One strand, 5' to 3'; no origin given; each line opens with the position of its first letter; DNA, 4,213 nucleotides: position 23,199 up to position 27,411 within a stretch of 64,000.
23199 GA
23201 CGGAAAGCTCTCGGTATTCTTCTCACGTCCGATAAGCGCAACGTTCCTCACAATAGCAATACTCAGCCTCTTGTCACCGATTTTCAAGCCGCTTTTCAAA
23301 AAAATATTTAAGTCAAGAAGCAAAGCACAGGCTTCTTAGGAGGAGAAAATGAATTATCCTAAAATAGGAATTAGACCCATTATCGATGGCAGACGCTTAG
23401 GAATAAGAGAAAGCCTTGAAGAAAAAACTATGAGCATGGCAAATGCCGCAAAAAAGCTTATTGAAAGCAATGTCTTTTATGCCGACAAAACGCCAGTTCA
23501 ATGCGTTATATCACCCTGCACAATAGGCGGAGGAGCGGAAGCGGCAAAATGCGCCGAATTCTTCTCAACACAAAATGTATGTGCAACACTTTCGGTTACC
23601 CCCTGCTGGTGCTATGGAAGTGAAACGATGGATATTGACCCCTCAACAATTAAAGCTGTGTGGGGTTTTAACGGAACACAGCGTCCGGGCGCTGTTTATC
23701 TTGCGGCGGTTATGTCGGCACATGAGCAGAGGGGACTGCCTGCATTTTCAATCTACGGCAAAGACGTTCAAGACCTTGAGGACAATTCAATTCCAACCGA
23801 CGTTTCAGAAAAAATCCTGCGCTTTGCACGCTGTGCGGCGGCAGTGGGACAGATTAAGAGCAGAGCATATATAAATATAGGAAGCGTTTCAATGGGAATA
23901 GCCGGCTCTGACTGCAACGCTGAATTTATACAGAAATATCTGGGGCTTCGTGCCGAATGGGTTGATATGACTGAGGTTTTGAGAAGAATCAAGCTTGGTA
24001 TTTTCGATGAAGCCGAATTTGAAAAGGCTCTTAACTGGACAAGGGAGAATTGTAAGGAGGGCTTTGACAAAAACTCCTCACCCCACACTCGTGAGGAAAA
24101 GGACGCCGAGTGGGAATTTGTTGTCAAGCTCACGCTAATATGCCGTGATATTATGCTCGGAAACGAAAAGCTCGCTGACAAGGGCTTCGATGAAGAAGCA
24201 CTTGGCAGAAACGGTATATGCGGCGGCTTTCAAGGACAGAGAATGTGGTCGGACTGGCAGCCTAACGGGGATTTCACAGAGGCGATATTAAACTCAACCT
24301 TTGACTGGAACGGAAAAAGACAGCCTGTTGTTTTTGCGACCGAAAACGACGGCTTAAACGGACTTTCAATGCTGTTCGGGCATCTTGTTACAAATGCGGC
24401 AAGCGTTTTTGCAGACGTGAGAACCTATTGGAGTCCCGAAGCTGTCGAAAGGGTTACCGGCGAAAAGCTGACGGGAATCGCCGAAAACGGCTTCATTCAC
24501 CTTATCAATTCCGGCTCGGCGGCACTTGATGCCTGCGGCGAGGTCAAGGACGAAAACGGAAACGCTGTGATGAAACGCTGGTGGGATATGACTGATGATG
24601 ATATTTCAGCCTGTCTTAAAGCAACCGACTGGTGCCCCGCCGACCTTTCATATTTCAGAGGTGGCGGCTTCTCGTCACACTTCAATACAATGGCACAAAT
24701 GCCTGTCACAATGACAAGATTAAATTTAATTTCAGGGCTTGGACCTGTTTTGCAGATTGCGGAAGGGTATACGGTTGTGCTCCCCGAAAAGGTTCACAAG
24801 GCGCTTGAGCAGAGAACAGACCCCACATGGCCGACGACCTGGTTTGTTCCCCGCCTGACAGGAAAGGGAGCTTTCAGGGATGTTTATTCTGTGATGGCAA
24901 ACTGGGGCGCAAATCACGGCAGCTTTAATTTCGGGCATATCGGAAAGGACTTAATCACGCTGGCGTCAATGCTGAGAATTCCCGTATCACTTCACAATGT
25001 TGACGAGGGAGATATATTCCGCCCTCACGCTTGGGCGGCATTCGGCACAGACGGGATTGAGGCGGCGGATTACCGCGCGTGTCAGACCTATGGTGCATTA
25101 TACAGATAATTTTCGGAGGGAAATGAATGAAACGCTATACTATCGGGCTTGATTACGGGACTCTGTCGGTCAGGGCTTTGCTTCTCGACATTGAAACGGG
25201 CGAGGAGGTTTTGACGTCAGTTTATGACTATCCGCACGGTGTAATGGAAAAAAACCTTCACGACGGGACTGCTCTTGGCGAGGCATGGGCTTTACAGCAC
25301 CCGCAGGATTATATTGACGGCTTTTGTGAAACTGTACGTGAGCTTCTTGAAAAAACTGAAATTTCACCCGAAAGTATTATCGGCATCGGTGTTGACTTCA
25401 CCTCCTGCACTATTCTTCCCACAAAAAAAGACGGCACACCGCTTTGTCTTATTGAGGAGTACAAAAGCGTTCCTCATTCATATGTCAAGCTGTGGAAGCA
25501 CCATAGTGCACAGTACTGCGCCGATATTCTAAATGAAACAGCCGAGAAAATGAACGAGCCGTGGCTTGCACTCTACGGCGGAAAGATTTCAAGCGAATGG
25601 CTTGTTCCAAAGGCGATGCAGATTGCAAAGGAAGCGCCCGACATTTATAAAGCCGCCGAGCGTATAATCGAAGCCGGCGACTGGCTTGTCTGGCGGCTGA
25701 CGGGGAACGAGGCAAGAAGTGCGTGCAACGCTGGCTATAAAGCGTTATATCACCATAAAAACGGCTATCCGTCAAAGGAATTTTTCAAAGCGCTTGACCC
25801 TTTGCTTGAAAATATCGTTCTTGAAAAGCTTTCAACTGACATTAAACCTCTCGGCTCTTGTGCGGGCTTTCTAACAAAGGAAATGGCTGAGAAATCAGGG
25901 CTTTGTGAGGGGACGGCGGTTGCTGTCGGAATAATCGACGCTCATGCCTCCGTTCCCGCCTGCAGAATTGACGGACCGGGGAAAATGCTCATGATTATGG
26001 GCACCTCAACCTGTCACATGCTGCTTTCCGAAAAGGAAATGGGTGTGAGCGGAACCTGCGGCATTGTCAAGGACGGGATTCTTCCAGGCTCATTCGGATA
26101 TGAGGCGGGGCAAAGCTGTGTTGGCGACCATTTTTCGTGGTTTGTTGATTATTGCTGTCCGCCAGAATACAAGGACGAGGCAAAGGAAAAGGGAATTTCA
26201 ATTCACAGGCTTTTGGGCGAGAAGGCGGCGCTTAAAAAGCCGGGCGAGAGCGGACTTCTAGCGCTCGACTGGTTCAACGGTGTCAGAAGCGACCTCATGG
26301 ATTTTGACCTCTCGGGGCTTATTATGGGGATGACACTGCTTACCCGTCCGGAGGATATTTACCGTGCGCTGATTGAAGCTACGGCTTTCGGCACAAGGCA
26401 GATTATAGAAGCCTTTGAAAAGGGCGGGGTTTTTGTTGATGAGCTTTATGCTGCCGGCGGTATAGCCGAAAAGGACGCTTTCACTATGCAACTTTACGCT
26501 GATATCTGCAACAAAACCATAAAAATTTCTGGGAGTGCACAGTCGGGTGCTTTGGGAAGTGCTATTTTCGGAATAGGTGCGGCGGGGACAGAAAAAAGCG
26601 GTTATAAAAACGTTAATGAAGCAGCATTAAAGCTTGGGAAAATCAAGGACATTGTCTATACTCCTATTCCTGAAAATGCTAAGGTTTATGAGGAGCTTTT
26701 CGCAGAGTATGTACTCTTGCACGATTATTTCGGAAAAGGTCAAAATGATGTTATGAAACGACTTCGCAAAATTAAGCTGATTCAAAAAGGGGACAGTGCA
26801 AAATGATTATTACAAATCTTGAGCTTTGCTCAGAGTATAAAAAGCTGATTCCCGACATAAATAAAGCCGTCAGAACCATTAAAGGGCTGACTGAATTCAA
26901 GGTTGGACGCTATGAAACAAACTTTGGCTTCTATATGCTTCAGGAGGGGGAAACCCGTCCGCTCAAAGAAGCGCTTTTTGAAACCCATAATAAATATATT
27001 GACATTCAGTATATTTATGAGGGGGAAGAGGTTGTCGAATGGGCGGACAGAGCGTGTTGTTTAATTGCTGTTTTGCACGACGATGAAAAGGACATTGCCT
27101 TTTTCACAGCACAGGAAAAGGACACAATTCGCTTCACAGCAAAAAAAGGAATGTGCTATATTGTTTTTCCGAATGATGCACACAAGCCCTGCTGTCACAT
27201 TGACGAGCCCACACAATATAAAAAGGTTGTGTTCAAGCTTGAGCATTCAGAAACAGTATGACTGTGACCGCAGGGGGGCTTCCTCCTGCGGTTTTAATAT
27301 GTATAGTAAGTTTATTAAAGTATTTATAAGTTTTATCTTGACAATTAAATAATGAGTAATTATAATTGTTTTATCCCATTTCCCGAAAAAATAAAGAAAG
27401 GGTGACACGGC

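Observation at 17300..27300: IclR-regulated ten-gene cluster whose enzyme set fits catabolism of a 3-deoxy-2-ulosonic acid (KDO-type), imported by a TctCBA transporter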

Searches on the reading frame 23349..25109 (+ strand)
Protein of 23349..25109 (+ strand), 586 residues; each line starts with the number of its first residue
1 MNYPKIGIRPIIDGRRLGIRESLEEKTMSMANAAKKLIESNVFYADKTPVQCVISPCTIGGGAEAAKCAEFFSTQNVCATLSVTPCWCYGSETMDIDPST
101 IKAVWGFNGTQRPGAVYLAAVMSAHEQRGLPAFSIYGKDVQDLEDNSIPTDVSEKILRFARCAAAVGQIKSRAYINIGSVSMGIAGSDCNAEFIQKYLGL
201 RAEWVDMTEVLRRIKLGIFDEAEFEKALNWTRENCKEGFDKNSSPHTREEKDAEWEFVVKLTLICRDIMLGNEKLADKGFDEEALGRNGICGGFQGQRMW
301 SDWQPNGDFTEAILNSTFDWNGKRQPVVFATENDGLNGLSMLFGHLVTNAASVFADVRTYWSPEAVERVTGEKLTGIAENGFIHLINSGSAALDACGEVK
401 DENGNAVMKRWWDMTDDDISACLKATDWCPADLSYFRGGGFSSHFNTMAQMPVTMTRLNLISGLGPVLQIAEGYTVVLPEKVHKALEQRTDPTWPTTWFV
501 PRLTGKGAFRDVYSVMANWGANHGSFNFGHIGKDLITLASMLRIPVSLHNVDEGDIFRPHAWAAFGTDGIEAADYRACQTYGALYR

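Call 3: search_protein_families(library=pfam, proteins=[window:23349-25109:+])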
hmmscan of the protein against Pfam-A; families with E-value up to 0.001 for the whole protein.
window:23349-25109:+ (586 aa): 3 families
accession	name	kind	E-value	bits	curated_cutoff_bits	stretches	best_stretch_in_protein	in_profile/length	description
PF07882.17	Fucose_iso_N2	-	2.6e-86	288.2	22.3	1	172-349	1-180/180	L-fucose isomerase, second N-terminal domain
PF07881.17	Fucose_iso_N1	-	1.9e-77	259.3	28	1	3-170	1-168/169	L-fucose isomerase, first N-terminal domain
PF02952.23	Fucose_iso_C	-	7.6e-49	165.5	29.3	1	385-548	1-141/143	L-fucose isomerase, C-terminal domain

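Call 4: search_protein_families(library=ncbifam, proteins=[window:23349-25109:+])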
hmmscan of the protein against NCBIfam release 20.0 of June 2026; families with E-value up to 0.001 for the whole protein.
window:23349-25109:+ (586 aa): 2 families
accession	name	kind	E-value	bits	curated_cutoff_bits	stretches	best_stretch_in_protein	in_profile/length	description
NF008220.0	PRK10991.1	equivalog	0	1015.9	775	1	2-586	5-590/591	L-fucose isomerase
TIGR01089.1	fucI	equivalog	4e-290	963.3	850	1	2-586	2-587/587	L-fucose isomerase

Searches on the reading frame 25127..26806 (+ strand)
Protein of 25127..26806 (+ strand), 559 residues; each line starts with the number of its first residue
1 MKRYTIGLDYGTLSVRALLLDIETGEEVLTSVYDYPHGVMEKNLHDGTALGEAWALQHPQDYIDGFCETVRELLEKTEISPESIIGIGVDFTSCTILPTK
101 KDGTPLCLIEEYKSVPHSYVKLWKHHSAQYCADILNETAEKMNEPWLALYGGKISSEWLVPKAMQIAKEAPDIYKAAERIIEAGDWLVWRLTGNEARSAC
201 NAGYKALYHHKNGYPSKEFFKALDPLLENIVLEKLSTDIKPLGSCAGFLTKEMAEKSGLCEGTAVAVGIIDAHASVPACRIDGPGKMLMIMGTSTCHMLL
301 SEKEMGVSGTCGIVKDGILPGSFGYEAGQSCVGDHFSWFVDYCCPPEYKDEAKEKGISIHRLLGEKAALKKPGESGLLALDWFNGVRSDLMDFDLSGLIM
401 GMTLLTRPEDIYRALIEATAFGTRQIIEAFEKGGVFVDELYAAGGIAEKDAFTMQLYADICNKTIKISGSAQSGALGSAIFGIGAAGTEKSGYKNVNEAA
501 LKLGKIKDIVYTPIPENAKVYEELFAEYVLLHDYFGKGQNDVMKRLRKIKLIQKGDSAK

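Call 3: search_protein_families(library=pfam, proteins=[window:25127-26806:+])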
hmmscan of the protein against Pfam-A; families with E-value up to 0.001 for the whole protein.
window:25127-26806:+ (559 aa): 2 families
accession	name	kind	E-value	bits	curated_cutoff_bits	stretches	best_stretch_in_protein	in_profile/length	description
PF02782.22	FGGY_C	-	1.4e-36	126.6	27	1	288-483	2-195/198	FGGY family of carbohydrate kinases, C-terminal domain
PF00370.27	FGGY_N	-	1.7e-15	57.8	28.8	1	4-275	1-242/245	FGGY family of carbohydrate kinases, N-terminal domain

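Call 4: search_protein_families(library=ncbifam, proteins=[window:25127-26806:+])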
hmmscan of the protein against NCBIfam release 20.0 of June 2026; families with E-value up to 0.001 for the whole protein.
window:25127-26806:+ (559 aa): 10 families
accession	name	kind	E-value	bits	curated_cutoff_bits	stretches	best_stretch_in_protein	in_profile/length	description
NF003154.0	PRK04123.1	equivalog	3e-215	716.1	428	1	2-550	3-552/554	ribulokinase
TIGR01234.1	L-ribulokinase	equivalog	4.2e-212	705.7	583.25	1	4-540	2-534/536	ribulokinase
TIGR01315.1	5C_CHO_kinase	subfamily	3.5e-61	207.5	408.7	1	5-513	2-515/541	FGGY family pentulose kinase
TIGR01312.1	XylB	equivalog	4.3e-38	131.1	380.25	2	363-529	316-477/481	xylulokinase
NF008187.0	PRK10939.1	equivalog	1.8e-28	99.5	528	1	2-528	3-496/521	autoinducer-2 kinase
TIGR01311.1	glycerol_kin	equivalog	1.2e-20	73.4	590.35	2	368-491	332-455/496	glycerol kinase GlpK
NF000756.0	PRK00047.1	subfamily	2.9e-19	68.7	498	2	368-495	334-457/502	glycerol kinase GlpK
TIGR01314.1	gntK_FGGY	equivalog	5.2e-16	58.2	648.55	1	162-531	134-489/505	gluconokinase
NF011601.0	PRK15027.1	equivalog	1.9e-07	29.9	912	0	6-302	3-264/484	xylulokinase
TIGR02628.1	fuculo_kin_coli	equivalog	1.8e-05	23.9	470.9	1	397-505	353-457/465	L-fuculokinase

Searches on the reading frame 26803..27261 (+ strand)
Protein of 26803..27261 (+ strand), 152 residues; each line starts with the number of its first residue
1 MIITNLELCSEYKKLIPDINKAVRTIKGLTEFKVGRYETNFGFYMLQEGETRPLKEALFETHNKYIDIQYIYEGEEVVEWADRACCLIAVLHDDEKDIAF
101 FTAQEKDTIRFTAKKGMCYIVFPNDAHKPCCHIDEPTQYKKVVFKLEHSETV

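Call 3: search_protein_families(library=pfam, proteins=[window:26803-27261:+])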
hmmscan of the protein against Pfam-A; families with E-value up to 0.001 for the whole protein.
window:26803-27261:+ (152 aa): 1 family
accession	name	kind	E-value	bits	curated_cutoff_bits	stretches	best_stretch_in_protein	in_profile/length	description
PF04074.18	DUF386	-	1.2e-33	116.6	26.5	1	1-146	1-144/145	YhcH/YjgK/YiaL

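Call 4: search_protein_families(library=ncbifam, proteins=[window:26803-27261:+])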
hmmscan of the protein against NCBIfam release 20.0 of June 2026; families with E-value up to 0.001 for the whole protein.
window:26803-27261:+ (152 aa): 3 families
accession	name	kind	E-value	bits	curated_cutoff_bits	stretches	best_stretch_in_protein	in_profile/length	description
TIGR00022.1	TIGR00022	subfamily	8.9e-25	87.2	45.5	1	1-147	1-151/155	YhcH/YjgK/YiaL family protein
NF040884.1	acetylneur_anom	equivalog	8e-20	71.3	160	1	1-149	1-153/155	N-acetylneuraminate anomerase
NF007571.0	PRK10202.1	equivalog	6.2e-07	29.5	146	1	22-146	23-139/149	beta-galactosidase subunit beta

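Call 81: search_solved_structures(query=window:26803-27261:+, max_evalue=0.001)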
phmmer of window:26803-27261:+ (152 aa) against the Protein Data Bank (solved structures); distinct sequences matched with E-value up to 0.001: 3.
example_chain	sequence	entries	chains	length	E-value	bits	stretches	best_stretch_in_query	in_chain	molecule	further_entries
9jrr_A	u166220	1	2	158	5e-13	52.3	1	31-146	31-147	DUF386 domain-containing protein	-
1jop_A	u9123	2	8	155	6.3e-10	42.2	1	13-146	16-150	Yhch protein | Protein HI0227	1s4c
4tsd_B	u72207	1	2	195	2e-06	30.9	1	6-139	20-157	HP1029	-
